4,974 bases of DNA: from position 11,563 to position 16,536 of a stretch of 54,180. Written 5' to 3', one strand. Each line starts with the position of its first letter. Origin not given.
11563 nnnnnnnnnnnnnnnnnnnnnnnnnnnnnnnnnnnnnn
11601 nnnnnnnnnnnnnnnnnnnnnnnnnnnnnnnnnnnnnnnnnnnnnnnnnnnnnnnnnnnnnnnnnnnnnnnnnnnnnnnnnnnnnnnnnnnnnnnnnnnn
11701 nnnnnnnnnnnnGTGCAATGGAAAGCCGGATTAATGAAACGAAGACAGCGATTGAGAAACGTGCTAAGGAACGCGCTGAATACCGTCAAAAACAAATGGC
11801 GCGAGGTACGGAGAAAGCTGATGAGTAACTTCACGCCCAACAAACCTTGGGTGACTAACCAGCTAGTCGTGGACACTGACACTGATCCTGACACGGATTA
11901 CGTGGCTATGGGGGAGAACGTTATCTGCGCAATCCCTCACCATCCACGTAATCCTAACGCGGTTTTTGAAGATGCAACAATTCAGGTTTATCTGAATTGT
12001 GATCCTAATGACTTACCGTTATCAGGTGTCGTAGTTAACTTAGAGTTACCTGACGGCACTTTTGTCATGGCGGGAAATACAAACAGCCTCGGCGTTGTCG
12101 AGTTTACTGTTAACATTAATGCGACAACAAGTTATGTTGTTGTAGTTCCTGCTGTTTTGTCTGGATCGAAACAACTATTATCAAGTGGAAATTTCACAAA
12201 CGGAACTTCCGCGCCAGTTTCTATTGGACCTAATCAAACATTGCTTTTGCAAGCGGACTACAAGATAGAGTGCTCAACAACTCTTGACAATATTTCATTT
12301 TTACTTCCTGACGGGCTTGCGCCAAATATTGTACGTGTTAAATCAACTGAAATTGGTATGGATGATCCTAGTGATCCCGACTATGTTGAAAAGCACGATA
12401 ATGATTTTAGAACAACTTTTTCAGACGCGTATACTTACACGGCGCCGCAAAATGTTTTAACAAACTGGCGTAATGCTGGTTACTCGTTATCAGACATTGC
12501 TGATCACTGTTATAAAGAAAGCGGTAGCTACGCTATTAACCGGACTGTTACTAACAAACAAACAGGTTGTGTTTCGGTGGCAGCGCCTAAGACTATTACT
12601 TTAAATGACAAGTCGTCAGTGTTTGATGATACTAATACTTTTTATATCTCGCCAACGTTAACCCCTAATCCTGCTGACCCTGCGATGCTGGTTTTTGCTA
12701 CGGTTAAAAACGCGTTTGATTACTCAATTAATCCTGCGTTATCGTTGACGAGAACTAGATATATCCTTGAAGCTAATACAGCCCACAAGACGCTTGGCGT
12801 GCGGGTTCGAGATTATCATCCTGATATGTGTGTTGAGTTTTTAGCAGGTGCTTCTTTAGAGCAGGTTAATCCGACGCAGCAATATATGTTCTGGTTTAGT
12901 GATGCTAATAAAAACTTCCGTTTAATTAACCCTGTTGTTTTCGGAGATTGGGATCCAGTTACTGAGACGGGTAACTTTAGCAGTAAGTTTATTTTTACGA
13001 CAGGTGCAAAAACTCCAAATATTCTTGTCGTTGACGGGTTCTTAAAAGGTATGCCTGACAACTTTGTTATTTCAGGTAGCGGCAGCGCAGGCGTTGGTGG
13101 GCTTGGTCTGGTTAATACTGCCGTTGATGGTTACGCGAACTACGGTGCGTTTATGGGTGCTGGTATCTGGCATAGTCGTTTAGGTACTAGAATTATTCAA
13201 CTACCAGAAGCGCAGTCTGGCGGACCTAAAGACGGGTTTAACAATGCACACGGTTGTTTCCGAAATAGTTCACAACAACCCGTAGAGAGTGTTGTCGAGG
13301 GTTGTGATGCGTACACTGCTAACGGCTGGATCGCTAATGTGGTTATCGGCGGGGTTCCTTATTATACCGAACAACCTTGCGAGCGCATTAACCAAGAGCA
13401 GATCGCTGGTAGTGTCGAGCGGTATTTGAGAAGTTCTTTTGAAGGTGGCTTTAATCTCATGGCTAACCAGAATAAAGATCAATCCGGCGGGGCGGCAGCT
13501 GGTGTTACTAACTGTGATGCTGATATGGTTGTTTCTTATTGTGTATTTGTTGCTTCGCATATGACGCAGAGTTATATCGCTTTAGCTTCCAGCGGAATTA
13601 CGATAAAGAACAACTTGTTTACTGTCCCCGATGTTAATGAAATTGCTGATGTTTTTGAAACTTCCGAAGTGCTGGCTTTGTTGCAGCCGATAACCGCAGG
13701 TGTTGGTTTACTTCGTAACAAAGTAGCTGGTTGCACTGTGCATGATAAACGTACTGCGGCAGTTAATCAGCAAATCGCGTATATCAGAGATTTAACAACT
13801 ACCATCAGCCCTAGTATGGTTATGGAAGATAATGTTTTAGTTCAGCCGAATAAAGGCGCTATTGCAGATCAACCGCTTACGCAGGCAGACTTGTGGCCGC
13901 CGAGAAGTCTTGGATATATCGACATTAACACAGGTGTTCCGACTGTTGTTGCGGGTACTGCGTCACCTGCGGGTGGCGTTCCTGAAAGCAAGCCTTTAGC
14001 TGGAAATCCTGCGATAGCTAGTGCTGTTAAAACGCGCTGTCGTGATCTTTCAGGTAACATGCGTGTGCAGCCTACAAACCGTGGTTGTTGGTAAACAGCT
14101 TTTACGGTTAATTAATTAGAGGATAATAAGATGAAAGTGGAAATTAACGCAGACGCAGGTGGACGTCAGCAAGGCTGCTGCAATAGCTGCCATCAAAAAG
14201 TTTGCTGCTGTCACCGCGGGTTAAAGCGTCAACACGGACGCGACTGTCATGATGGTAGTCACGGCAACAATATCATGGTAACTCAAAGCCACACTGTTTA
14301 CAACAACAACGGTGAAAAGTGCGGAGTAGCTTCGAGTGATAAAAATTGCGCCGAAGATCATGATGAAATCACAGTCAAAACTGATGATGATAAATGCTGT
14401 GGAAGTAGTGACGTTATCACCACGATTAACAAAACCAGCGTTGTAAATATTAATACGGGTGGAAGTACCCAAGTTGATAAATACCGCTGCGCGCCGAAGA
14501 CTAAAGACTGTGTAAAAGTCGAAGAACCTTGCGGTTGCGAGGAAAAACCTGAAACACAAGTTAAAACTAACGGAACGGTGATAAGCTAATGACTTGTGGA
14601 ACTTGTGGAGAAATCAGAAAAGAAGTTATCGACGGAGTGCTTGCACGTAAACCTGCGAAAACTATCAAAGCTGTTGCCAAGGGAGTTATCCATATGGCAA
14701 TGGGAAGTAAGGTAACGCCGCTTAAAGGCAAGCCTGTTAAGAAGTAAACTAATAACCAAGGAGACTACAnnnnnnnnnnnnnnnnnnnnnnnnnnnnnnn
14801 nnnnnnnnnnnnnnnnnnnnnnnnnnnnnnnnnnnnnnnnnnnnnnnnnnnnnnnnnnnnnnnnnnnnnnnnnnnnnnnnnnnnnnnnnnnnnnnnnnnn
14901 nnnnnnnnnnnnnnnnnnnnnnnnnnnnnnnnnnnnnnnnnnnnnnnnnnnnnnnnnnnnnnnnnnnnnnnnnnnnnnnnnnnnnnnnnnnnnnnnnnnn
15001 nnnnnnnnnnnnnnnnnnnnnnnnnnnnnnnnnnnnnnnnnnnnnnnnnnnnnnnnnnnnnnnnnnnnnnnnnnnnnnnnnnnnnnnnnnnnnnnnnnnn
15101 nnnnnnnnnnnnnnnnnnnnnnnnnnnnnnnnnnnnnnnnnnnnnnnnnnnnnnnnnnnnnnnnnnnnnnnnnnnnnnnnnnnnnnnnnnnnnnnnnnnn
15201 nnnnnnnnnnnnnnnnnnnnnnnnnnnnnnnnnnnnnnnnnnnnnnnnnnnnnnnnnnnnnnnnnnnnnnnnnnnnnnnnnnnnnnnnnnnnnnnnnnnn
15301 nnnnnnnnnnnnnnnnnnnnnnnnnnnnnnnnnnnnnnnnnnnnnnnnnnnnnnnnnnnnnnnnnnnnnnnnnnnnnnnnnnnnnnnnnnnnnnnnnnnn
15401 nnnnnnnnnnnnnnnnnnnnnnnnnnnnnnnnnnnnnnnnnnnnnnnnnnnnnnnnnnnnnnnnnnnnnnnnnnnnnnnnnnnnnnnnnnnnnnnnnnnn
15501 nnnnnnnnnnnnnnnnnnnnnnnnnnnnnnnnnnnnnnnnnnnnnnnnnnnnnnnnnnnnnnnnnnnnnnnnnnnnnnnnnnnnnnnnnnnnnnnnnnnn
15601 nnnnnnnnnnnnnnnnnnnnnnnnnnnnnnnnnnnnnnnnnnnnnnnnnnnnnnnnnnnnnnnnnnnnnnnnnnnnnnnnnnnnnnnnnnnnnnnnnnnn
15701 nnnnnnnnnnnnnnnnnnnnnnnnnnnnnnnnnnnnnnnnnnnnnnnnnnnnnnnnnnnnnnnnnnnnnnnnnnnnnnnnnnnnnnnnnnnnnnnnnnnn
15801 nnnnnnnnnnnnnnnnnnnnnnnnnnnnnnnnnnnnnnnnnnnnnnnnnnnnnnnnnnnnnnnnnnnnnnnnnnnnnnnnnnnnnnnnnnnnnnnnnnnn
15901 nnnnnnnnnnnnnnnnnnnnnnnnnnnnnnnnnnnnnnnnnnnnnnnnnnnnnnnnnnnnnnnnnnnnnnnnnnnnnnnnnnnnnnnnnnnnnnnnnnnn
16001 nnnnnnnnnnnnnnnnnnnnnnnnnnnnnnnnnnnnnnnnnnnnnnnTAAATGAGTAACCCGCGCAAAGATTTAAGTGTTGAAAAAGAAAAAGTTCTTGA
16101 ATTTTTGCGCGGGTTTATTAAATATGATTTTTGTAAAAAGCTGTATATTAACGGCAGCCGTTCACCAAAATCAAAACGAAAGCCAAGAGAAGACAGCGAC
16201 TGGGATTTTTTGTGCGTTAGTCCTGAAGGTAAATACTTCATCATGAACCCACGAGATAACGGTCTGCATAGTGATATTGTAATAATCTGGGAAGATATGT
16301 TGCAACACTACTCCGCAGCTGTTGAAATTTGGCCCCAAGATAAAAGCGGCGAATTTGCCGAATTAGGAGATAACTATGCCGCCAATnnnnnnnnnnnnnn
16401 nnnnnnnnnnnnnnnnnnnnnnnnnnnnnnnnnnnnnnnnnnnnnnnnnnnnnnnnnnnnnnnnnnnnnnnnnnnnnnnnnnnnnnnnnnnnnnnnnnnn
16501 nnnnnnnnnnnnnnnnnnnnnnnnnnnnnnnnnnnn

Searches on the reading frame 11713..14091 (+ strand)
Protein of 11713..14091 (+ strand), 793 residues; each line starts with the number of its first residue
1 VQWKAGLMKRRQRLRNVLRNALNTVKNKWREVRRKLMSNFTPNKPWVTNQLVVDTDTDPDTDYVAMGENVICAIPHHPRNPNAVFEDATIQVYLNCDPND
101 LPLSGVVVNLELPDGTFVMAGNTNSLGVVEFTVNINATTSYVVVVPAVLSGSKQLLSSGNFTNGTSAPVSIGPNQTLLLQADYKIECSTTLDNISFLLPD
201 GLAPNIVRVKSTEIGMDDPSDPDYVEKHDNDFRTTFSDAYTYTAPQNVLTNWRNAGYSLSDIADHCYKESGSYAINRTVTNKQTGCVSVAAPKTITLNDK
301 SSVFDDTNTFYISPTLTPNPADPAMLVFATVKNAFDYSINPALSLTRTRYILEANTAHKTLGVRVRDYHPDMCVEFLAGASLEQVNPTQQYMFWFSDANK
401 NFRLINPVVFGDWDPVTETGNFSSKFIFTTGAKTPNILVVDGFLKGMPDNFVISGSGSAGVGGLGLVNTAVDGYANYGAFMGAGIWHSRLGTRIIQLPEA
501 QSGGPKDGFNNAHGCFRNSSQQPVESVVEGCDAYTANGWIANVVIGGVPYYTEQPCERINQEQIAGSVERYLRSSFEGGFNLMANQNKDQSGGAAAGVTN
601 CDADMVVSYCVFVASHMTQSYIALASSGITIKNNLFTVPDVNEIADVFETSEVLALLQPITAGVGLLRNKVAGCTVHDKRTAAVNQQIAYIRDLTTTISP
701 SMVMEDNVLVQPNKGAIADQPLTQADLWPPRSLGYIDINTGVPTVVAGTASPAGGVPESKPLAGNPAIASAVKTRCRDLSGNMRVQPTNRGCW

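Call 12: search_protein_families(library=phrogs, proteins=[window:11713-14091:+], max_evalue=0.001)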
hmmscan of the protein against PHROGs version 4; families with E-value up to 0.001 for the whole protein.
window:11713-14091:+ (793 aa): 0 families

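Call 68: search_solved_structures(query=window:11713-14091:+, max_evalue=0.1)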
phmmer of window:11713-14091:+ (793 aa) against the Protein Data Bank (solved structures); distinct sequences matched with E-value up to 0.1: 0.

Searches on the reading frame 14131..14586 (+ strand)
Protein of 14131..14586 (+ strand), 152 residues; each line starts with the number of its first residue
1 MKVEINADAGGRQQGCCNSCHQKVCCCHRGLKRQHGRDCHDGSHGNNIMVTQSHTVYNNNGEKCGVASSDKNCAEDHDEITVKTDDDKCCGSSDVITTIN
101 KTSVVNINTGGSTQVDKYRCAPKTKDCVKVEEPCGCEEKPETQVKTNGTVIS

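Call 12: search_protein_families(library=phrogs, proteins=[window:14131-14586:+], max_evalue=0.001)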
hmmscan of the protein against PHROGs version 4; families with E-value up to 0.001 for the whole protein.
window:14131-14586:+ (152 aa): 0 families

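Call 40: search_protein_families(library=pfam, proteins=[window:14131-14586:+], max_evalue=1)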
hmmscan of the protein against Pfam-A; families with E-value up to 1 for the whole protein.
window:14131-14586:+ (152 aa): 1 family
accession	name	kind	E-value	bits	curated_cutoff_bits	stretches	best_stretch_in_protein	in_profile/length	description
PF22673.2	MCP-like_PDC_1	-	0.15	12.9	27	1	40-70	76-105/113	Methyl-accepting chemotaxis protein-like, first PDC sensor domain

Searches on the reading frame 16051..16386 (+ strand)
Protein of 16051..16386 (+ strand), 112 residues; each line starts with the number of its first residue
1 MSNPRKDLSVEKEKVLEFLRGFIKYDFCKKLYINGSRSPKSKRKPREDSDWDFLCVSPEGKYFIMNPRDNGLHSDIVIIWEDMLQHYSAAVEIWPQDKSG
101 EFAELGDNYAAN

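Call 12: search_protein_families(library=phrogs, proteins=[window:16051-16386:+], max_evalue=0.001)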
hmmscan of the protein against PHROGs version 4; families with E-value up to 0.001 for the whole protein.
window:16051-16386:+ (112 aa): 0 families

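Call 40: search_protein_families(library=pfam, proteins=[window:16051-16386:+], max_evalue=1)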
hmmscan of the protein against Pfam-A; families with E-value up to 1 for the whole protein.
window:16051-16386:+ (112 aa): 0 families

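Call 58: search_protein_families(library=ncbifam, proteins=[window:16051-16386:+], max_evalue=0.01)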
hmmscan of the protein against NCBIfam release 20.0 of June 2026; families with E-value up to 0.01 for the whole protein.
window:16051-16386:+ (112 aa): 0 families
